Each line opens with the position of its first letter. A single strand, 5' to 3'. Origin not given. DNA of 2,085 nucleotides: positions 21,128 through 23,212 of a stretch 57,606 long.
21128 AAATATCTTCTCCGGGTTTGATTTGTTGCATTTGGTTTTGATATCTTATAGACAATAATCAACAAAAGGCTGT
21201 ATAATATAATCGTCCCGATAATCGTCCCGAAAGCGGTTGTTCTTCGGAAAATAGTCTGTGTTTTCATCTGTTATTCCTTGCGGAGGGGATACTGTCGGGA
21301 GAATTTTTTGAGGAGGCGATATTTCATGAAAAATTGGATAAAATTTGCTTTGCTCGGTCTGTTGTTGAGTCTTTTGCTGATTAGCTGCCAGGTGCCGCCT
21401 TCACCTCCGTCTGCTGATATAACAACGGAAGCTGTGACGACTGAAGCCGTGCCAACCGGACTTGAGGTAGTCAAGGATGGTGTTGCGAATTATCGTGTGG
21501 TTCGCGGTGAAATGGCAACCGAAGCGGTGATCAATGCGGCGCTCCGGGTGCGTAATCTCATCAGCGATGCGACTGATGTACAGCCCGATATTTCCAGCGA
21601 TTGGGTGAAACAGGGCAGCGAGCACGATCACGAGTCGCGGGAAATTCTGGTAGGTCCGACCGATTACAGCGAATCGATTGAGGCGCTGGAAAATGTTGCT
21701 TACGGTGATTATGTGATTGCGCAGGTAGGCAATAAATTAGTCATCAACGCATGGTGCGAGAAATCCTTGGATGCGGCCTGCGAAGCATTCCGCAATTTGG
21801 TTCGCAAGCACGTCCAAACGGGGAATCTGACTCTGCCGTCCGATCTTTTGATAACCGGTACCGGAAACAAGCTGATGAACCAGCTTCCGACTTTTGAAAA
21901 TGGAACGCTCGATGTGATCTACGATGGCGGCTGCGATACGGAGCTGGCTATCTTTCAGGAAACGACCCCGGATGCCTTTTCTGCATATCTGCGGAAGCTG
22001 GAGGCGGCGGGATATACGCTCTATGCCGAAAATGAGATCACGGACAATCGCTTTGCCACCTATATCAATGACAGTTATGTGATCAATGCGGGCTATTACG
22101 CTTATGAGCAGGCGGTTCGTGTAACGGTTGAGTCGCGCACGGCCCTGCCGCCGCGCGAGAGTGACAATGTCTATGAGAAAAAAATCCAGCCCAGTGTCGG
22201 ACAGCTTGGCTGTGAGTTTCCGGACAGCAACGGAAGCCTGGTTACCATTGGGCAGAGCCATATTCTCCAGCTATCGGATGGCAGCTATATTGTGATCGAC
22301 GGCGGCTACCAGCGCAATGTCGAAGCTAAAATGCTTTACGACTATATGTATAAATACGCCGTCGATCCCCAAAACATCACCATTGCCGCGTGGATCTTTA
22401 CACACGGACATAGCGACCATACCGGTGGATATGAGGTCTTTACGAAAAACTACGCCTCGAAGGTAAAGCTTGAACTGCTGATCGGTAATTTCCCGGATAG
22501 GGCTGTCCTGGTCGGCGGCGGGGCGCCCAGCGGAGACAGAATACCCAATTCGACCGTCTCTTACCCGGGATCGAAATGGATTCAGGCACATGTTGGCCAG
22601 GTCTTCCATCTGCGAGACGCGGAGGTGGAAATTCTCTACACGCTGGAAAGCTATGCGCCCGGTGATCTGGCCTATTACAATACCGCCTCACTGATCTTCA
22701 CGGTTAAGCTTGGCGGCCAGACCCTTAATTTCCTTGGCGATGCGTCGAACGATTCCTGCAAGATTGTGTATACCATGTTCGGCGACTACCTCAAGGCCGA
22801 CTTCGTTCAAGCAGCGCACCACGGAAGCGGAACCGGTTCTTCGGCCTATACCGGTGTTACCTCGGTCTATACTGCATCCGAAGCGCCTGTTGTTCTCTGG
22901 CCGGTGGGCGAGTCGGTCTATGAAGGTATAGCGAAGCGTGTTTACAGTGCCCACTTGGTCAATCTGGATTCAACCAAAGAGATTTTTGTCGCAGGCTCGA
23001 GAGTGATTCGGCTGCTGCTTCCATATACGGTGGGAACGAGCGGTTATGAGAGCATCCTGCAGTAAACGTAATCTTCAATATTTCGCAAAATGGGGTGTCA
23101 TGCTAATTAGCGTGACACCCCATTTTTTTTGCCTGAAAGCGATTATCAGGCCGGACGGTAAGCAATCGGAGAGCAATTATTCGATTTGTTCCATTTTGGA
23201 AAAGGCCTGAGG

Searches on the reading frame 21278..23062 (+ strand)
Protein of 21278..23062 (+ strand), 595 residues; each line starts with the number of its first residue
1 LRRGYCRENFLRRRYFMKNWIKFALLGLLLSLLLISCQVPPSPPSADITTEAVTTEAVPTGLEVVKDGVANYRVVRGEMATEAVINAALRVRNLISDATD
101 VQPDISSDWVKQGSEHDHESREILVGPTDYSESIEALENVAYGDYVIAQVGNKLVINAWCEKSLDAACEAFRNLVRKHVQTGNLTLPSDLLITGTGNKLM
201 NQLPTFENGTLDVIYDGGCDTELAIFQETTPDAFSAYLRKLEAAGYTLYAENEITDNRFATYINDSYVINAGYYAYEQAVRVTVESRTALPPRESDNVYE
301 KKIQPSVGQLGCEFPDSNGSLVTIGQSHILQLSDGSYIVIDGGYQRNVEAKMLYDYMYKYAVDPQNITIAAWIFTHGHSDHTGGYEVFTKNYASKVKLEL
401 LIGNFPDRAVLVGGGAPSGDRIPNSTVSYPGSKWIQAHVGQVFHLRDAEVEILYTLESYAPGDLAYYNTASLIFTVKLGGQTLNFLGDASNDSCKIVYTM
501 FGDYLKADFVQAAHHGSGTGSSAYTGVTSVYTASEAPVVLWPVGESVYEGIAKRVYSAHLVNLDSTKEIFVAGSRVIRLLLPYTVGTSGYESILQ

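Call 66: search_protein_families(library=pfam, proteins=[window:21278-23062:+], max_evalue=0.00001)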
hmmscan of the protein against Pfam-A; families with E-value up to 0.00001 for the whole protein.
window:21278-23062:+ (595 aa): 1 family
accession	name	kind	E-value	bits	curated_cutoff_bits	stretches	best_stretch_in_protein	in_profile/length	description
PF00753.33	Lactamase_B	-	7.1e-08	33.1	22.7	1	327-421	8-96/196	Metallo-beta-lactamase superfamily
